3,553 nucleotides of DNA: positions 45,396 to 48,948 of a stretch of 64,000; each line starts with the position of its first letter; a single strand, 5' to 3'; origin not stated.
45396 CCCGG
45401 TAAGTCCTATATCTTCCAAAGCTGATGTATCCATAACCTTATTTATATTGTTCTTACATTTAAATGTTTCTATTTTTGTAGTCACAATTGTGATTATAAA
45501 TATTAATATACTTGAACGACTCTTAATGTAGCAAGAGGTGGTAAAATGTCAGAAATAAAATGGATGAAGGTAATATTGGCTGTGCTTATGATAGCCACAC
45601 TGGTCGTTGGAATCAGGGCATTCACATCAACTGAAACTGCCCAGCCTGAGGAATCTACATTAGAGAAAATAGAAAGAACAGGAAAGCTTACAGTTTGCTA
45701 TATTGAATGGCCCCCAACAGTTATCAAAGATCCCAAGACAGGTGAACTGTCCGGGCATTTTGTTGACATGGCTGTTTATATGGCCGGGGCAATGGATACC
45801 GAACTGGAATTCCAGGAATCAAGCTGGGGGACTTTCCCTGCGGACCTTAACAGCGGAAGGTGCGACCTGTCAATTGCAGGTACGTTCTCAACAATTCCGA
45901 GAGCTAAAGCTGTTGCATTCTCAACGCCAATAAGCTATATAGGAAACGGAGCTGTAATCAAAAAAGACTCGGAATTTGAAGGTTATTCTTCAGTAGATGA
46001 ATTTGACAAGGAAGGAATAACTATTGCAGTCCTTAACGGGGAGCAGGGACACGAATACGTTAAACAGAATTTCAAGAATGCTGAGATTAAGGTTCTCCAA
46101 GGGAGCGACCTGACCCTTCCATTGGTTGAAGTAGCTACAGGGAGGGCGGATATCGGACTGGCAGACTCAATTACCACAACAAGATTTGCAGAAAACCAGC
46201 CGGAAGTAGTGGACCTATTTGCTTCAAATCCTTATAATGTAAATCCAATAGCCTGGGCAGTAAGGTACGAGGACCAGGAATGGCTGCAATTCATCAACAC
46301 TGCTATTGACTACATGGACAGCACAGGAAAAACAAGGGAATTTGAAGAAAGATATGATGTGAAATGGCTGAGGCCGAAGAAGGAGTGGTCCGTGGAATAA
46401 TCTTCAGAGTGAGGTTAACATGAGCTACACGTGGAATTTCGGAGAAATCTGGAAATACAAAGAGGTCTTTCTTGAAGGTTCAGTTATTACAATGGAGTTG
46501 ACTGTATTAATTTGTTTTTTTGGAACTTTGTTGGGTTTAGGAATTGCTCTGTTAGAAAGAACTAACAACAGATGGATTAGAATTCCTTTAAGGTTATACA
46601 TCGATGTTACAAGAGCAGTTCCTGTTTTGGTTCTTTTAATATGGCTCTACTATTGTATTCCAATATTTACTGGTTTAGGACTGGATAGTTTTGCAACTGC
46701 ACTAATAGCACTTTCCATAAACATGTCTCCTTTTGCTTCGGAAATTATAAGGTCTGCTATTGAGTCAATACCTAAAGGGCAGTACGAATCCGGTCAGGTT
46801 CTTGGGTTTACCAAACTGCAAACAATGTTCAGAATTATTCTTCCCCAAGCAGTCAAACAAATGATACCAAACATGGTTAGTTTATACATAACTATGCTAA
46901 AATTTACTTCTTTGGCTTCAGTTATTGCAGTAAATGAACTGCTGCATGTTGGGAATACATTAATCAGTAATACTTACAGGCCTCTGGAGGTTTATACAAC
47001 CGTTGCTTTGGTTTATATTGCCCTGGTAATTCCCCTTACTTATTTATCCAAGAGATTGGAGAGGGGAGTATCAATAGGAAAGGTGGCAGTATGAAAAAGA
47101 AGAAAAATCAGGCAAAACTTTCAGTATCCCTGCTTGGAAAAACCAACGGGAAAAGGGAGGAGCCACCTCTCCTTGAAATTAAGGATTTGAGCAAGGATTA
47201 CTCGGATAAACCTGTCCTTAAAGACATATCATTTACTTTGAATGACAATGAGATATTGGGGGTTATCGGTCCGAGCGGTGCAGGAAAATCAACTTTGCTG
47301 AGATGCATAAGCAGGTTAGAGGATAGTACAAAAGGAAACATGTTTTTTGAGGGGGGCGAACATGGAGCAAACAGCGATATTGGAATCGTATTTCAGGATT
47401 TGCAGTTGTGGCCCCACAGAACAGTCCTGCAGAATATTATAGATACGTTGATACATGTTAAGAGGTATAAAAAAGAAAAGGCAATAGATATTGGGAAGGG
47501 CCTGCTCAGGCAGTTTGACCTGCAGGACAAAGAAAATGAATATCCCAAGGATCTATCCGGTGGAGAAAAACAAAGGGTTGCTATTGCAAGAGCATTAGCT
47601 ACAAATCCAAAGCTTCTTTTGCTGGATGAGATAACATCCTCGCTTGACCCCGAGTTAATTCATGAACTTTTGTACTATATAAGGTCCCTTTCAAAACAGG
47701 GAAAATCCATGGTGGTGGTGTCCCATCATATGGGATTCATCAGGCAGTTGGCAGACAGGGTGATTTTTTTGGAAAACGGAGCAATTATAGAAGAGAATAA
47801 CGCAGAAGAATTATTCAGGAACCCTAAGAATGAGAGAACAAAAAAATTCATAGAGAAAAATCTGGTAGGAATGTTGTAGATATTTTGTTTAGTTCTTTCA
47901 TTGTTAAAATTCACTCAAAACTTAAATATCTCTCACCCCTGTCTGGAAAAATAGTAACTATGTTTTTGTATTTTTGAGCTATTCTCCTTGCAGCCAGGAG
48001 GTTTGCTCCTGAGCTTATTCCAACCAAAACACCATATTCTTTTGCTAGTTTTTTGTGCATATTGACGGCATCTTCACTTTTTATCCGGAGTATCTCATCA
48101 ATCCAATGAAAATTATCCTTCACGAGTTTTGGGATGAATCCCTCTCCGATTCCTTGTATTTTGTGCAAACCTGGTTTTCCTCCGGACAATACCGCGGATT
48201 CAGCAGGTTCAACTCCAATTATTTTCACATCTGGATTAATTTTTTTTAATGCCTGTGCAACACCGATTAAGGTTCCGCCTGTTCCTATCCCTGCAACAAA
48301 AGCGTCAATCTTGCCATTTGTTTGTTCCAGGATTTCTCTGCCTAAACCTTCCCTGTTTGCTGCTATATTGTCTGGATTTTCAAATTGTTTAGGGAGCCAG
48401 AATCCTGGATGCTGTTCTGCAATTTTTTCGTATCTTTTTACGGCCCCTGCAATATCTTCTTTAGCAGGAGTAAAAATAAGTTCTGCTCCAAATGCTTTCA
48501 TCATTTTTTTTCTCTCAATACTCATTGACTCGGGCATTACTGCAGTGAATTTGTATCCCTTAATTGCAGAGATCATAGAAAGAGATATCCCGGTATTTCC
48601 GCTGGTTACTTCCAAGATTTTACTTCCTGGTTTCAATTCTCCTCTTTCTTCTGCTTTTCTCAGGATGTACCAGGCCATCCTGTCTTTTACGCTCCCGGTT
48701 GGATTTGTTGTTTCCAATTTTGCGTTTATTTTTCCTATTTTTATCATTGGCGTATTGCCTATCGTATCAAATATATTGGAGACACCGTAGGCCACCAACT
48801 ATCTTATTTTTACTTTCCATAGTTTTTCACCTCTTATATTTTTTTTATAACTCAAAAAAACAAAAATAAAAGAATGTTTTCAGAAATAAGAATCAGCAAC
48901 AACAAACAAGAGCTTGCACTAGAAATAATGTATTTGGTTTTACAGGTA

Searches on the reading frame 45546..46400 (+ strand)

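Call 86: search_protein_families(library=pfam, proteins=[window:45546-46400:+], max_evalue=0.001)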
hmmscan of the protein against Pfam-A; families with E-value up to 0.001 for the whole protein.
window:45546-46400:+ (284 aa): 1 family
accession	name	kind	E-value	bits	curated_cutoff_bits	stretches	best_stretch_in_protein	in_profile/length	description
PF00497.25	SBP_bac_3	-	8.4e-20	71.3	26.4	1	54-270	8-129/132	Bacterial extracellular solute-binding proteins, family 3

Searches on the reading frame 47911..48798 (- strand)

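Call 86: search_protein_families(library=pfam, proteins=[window:47911-48798:-], max_evalue=0.001)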
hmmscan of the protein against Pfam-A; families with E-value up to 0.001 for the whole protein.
window:47911-48798:- (295 aa): 1 family
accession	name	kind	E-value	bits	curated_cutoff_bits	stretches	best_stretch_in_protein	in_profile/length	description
PF00291.31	PALP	-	3.9e-72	243.5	35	1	10-286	2-295/295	Pyridoxal-phosphate dependent enzyme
